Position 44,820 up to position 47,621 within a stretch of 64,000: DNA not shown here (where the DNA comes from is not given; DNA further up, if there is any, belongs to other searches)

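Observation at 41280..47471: Two paralogous giant GT-C-like membrane proteins bracketing a TM-anchored extracellular protein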

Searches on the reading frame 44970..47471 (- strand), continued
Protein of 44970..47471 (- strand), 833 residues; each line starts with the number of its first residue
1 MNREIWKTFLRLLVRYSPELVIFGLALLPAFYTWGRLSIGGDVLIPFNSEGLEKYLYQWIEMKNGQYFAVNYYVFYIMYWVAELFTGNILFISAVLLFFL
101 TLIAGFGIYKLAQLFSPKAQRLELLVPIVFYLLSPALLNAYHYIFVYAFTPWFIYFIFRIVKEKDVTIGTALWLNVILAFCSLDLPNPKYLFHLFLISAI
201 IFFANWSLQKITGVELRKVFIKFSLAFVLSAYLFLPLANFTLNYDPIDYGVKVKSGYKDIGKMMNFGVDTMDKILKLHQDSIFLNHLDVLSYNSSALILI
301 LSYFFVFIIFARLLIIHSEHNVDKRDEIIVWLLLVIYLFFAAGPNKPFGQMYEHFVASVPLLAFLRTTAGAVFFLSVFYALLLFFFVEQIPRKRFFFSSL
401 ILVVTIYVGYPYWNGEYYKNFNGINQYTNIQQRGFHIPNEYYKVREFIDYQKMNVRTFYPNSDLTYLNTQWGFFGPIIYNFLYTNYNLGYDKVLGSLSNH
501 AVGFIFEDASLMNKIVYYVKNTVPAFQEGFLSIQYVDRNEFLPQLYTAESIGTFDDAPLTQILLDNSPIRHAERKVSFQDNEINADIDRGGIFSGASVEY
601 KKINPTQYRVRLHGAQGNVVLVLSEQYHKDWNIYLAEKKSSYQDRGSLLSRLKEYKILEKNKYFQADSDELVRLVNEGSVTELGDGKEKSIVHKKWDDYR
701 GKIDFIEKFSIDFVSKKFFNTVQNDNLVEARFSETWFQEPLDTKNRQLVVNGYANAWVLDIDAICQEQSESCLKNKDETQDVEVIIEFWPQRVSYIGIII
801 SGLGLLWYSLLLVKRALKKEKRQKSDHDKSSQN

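Call 50: search_protein_families(library=pfam, proteins=[P0202, P0204, P0208, P0213, P0221, P0223, P0243, P0250, P0275, P0303], max_evalue=0.01)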
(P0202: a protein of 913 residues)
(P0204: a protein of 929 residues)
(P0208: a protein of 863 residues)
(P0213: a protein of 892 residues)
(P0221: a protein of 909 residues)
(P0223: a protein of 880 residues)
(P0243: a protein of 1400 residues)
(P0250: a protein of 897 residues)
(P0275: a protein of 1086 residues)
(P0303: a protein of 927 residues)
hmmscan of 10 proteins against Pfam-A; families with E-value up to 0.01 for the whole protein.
P0202 (913 aa): 0 families

P0204 (929 aa): 1 family
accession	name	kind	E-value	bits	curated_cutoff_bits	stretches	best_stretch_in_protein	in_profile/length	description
PF11847.13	GT-C_AftD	-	9.7e-11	40.8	26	1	45-515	24-463/661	Alpha-(1->3)-arabinofuranosyltransferase, N-terminal GT-C domain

P0208 (863 aa): 0 families

P0213 (892 aa): 0 families

P0221 (909 aa): 0 families

P0223 (880 aa): 0 families

P0243 (1400 aa): 1 family
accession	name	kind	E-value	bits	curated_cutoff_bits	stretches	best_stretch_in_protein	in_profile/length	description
PF02018.23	CBM_4_9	-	2.8e-06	28.2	25.9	1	994-1127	2-133/136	Carbohydrate binding domain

P0250 (897 aa): 0 families

P0275 (1086 aa): 0 families

P0303 (927 aa): 0 families

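Call 51: list_cluster_members(proteins=[P0204, P0202, P0208, P0213, P0221, P0223, P0243, P0250, P0275, P0303])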
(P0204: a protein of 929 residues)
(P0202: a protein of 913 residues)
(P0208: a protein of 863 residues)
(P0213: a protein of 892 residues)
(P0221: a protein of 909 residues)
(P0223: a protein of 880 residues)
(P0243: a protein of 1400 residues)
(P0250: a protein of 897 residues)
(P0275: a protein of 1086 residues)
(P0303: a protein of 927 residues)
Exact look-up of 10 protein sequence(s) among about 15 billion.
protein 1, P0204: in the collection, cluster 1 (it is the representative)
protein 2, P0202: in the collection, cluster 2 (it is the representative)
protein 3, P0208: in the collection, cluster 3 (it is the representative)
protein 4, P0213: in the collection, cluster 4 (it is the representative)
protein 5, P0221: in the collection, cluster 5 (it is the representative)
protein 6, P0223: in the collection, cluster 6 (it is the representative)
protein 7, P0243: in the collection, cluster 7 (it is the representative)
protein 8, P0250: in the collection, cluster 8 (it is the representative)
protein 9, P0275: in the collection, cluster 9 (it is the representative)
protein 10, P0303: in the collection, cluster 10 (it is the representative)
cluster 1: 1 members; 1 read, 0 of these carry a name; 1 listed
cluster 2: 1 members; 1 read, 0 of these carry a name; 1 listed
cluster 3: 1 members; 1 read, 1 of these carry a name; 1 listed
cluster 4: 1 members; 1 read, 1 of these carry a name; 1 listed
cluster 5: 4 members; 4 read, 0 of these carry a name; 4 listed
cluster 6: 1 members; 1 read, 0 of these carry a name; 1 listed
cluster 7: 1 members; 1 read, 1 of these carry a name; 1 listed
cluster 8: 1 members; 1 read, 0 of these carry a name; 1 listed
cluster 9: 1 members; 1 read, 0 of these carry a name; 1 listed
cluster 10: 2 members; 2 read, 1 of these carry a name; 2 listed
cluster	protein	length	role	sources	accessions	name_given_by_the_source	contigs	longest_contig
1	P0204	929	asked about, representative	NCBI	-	-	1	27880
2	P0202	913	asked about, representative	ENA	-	-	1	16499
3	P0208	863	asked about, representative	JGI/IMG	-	hypothetical protein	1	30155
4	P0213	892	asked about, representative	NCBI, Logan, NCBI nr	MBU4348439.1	hypothetical protein KJ671_03015 [Patescibacteria group bacterium] | hypothetical protein [Patescibacteria group bacterium]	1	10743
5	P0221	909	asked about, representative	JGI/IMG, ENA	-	-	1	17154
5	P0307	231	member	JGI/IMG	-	-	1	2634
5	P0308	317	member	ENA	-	-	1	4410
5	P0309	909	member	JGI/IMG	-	-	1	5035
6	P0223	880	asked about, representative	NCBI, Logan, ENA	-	-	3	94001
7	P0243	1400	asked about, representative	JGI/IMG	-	hypothetical protein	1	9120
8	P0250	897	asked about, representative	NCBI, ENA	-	-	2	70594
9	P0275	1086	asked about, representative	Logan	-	-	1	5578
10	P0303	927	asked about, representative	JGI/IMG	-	-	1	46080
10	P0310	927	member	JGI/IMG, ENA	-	hypothetical protein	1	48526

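Call 64: search_protein_families(library=pfam, alignment_id=A5, max_evalue=0.01)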
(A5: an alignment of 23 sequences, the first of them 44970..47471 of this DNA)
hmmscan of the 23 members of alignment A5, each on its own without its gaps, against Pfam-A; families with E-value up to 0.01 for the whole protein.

A. member 1, window:44970-47471:- (833 aa): 0 families

B. families by the number of members that match (of 23 scanned): 6 families
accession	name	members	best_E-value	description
PF00535.33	Glycos_transf_2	2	6.5e-31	Glycosyl transferase family 2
PF11847.13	GT-C_AftD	2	9.7e-11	Alpha-(1->3)-arabinofuranosyltransferase, N-terminal GT-C domain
PF13641.12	Glyco_tranf_2_3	2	2.9e-10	Glycosyltransferase like family 2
PF10111.15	Glyco_tranf_2_2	2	6.5e-08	Glycosyltransferase like family 2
PF20540.3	DUF6755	1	0.0011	Family of unknown function (DUF6755)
PF25640.1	Crypto_dsRNA_S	1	0.0068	Cryptosporidium parvum virus small dsRNA capsid protein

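Call 68: search_protein_families(library=ncbifam, proteins=[L001:16638-17579:+, L001:17595-18905:+, L001:18912-20078:+], max_evalue=0.00001)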
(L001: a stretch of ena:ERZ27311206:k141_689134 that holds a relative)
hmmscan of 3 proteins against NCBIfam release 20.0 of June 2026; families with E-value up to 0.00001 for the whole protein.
L001:16638-17579:+ (313 aa): 11 families
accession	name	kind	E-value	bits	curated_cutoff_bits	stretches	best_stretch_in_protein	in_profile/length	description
NF007986.1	PRK10714.1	equivalog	5e-51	173.6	529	1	8-310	8-311/316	undecaprenyl-phosphate 4-deoxy-4-formamido-L-arabinose transferase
NF047588.1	GlcsyltransPgfSStrep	equivalog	1.9e-43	148.8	500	1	8-309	3-304/308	glycosyltransferase PgfS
TIGR04182.1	glyco_TIGR04182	equivalog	2.2e-19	70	325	1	9-301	3-291/293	S-layer glycoprotein N-glycosyltransferase AglJ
TIGR03937.1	PgaC_IcaA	equivalog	4.9e-13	48.8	422.3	1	3-113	42-153/407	poly-beta-1,6-N-acetyl-D-glucosamine synthase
NF041391.1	DPhHxTase_Halo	equivalog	4.3e-11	42.2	375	1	15-204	4-191/213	dolichyl-phosphate hexose transferase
NF041875.1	EPS_EpsD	equivalog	5.7e-11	42.4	370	1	8-104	1-98/325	exopolysaccharide biosynthesis glycosyltransferase EpsD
TIGR04283.1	glyco_like_mftF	equivalog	1.8e-10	40.8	182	1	8-110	1-97/221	TIGR04283 family arsenosugar biosynthesis glycosyltransferase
NF058614.1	PPMAGASynPpgS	equivalog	1.4e-09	37.7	370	1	10-165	4-163/226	polyprenyl-phospho-N-acetylgalactosaminyl synthase PpgS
NF007482.0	PRK10073.1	equivalog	2.5e-08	33.3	423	1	1-108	1-108/334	glycosyltransferase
TIGR03965.1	mycofact_glyco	equivalog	3.1e-08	32.9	280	1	4-111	72-180/467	mycofactocin biosynthesis glycosyltransferase MftF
NF010496.0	PRK13915.1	equivalog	1.2e-06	27.8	262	1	6-100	31-131/307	glucosyl-3-phosphoglycerate synthase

L001:17595-18905:+ (436 aa): 7 families
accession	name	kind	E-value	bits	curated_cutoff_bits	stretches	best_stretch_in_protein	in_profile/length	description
NF047673.2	TeichurnBiosyTuaD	equivalog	1.4e-158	528.6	700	1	2-435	3-430/439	UDP-glucose 6-dehydrogenase TuaD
TIGR03026.1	NDP-sugDHase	subfamily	3.8e-135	450.8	189.8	1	1-417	1-413/413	nucleotide sugar dehydrogenase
NF041297.1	UDPGDh_AglM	equivalog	1.7e-112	376.5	670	1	1-424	1-422/429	UDP-glucose 6-dehydrogenase AglM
NF040825.1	UDPMaNacDH_Arch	equivalog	2e-51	175.2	750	1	1-435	1-414/418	UDP-N-acetyl-D-mannosamine dehydrogenase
NF011631.0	PRK15057.1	equivalog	1.5e-45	155.9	757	1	1-361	1-343/388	UDP-glucose 6-dehydrogenase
NF008286.0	PRK11064.1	equivalog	2.5e-41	141.6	459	1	2-407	5-411/420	UDP-N-acetyl-D-mannosamine dehydrogenase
NF011729.0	PRK15182.1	equivalog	2e-18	66.4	592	1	2-420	8-417/425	Vi polysaccharide biosynthesis UDP-N-acetylglucosamine C-6 dehydrogenase TviB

L001:18912-20078:+ (388 aa): 38 families (the best 25 are shown)
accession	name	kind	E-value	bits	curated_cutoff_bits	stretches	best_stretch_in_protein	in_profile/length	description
NF041876.1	EPS_EpsE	equivalog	5.1e-37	128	400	1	159-368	159-378/389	exopolysaccharide biosynthesis GT4 family glycosyltransferase EpsE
TIGR03088.1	stp2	hypoth_equivalog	2.4e-35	122.3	409.05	1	181-381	158-369/374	TIGR03088 family PEP-CTERM/XrtA system glycosyltransferase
TIGR03999.1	thiol_BshA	equivalog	4.1e-30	105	273.7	1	10-368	8-355/375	N-acetyl-alpha-D-glucosaminyl L-malate synthase BshA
TIGR04063.1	stp3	hypoth_equivalog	2e-26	92.8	442.05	1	12-380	11-390/397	TIGR04063 family PEP-CTERM/XrtA system glycosyltransferase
NF038229.1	Glyco4_Geo_Pelo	equivalog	4.1e-25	88.5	400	1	92-363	46-313/338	GPMC system family 4 glycosyltransferase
NF050063.1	ProtGlycPglJ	equivalog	1e-23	84.2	500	1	149-376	132-355/363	N-acetylgalactosamine-N,N'-diacetylbacillosaminyl-diphospho-undecaprenol 4-alpha-N-acetylgalactosaminyltransferase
TIGR02149.1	glgA_Coryne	subfamily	3.4e-23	82.4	302.4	1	159-376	142-381/391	glycogen synthase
TIGR03449.1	mycothiol_MshA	equivalog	1.1e-21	77.3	462.5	1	180-383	185-401/406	D-inositol-3-phosphate glycosyltransferase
NF047684.1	TeichurnBiosyTuaC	equivalog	7.6e-21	74.5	550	1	97-353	104-356/391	teichuronic acid biosynthesis protein TuaC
TIGR04157.1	glyco_rSAM_CFB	subfamily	2e-19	69.9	400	1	209-345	228-360/406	TIGR04157 family glycosyltransferase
TIGR04047.1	MSMEG_0565_glyc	hypoth_equivalog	2.1e-18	66.6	259.85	1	159-376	136-365/373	MSMEG_0565 family glycosyltransferase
NF041010.1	glycosy_Agl16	equivalog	2.2e-18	66.2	575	1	159-384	131-350/352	glycosylation protein Agl16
NF038255.1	exopoly_VpsD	equivalog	5.3e-18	65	300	1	176-327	170-324/381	VpsD family glycosyltransferase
NF046085.1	XrtY_assoc_Gly1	equivalog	8.5e-18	64.4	400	1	177-357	176-355/387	XrtY-associated glycosyltransferase XYAG1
NF049988.1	MGlcDAGSynMgs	equivalog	4.4e-17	62.5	400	1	209-387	214-389/398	alpha-monoglucosyldiacylglycerol synthase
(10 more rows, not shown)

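Call 78: find_encoding_contigs(protein=P0001, flank=10000, max_places=2)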
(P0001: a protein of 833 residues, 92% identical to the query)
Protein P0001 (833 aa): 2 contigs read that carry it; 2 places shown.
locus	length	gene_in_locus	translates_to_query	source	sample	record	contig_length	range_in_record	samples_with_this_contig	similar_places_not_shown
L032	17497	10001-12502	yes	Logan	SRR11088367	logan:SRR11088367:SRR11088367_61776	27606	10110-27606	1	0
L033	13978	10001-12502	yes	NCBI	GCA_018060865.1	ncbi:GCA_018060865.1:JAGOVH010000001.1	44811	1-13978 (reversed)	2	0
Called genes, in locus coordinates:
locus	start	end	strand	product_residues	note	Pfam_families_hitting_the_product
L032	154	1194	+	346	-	PF01370:Epimerase, PF04321:RmlD_sub_bind, PF16363:GDP_Man_Dehyd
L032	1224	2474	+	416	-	PF08421:Methyltransf_13, PF13489:Methyltransf_23, PF08484:Methyltransf_14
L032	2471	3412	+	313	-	PF01370:Epimerase, PF04321:RmlD_sub_bind, PF16363:GDP_Man_Dehyd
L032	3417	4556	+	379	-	PF13439:Glyco_transf_4, PF13579:Glyco_trans_4_4 (weak), PF00534:Glycos_transf_1, PF13692:Glyco_trans_1_4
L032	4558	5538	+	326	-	PF01370:Epimerase, PF04321:RmlD_sub_bind, PF05368:NmrA (weak), PF16363:GDP_Man_Dehyd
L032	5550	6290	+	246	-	PF01209:Ubie_methyltran (faint), PF05175:MTS (weak), PF13489:Methyltransf_23, PF13649:Methyltransf_25, PF13847:Methyltransf_31, PF08241:Methyltransf_11, PF08242:Methyltransf_12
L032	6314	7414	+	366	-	PF13439:Glyco_transf_4, PF13579:Glyco_trans_4_4 (weak), PF20706:GT4-conflict, PF00534:Glycos_transf_1, PF13692:Glyco_trans_1_4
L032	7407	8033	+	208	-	PF13489:Methyltransf_23, PF03291:mRNA_G-N7_MeTrfase (faint), PF13847:Methyltransf_31, PF08241:Methyltransf_11, PF08242:Methyltransf_12, PF13649:Methyltransf_25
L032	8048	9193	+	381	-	PF00534:Glycos_transf_1, PF13692:Glyco_trans_1_4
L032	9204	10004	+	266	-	PF02353:CMAS (weak), PF13489:Methyltransf_23, PF13679:Methyltransf_32 (weak), PF13847:Methyltransf_31 (weak), PF08241:Methyltransf_11 (weak), PF08242:Methyltransf_12 (weak), PF13649:Methyltransf_25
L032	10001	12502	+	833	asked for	-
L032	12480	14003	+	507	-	-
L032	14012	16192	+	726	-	-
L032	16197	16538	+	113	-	-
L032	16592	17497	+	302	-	?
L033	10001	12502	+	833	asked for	-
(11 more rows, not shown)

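Call 79: find_encoding_contigs(protein=P0002, flank=10000, max_places=1)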
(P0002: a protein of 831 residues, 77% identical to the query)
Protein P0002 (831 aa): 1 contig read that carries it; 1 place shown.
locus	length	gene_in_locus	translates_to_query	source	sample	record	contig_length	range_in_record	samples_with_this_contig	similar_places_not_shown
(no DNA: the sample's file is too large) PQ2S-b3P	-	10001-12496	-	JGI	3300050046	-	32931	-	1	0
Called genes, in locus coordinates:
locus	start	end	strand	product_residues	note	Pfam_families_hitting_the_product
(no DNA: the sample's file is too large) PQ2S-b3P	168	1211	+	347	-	PF01370:Epimerase, PF04321:RmlD_sub_bind, PF16363:GDP_Man_Dehyd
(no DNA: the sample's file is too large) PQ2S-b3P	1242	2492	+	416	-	PF08421:Methyltransf_13, PF13489:Methyltransf_23, PF08484:Methyltransf_14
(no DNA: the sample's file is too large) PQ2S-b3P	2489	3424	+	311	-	PF01370:Epimerase, PF04321:RmlD_sub_bind, PF16363:GDP_Man_Dehyd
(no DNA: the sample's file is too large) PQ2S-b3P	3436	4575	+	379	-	PF13439:Glyco_transf_4, PF00534:Glycos_transf_1, PF13692:Glyco_trans_1_4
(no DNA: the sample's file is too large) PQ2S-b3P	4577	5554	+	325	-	PF01370:Epimerase, PF04321:RmlD_sub_bind, PF05368:NmrA, PF16363:GDP_Man_Dehyd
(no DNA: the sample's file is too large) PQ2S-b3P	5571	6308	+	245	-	PF13489:Methyltransf_23, PF05175:MTS (weak), PF13847:Methyltransf_31, PF08241:Methyltransf_11, PF08242:Methyltransf_12, PF13649:Methyltransf_25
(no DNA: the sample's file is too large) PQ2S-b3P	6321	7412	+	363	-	PF13439:Glyco_transf_4, PF13579:Glyco_trans_4_4 (weak), PF20706:GT4-conflict, PF00534:Glycos_transf_1, PF13692:Glyco_trans_1_4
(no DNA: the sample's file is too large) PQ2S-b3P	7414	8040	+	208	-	PF13489:Methyltransf_23, PF07021:MetW (weak), PF13847:Methyltransf_31, PF08241:Methyltransf_11, PF08242:Methyltransf_12, PF13649:Methyltransf_25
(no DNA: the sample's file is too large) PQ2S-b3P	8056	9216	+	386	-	PF00534:Glycos_transf_1, PF13692:Glyco_trans_1_4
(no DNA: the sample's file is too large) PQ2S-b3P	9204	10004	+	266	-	PF02353:CMAS (weak), PF13489:Methyltransf_23, PF13679:Methyltransf_32 (weak), PF13847:Methyltransf_31, PF08241:Methyltransf_11 (weak), PF08242:Methyltransf_12, PF13649:Methyltransf_25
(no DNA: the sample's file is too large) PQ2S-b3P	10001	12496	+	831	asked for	-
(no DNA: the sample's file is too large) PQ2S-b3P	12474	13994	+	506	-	-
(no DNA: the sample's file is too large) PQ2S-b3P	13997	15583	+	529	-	?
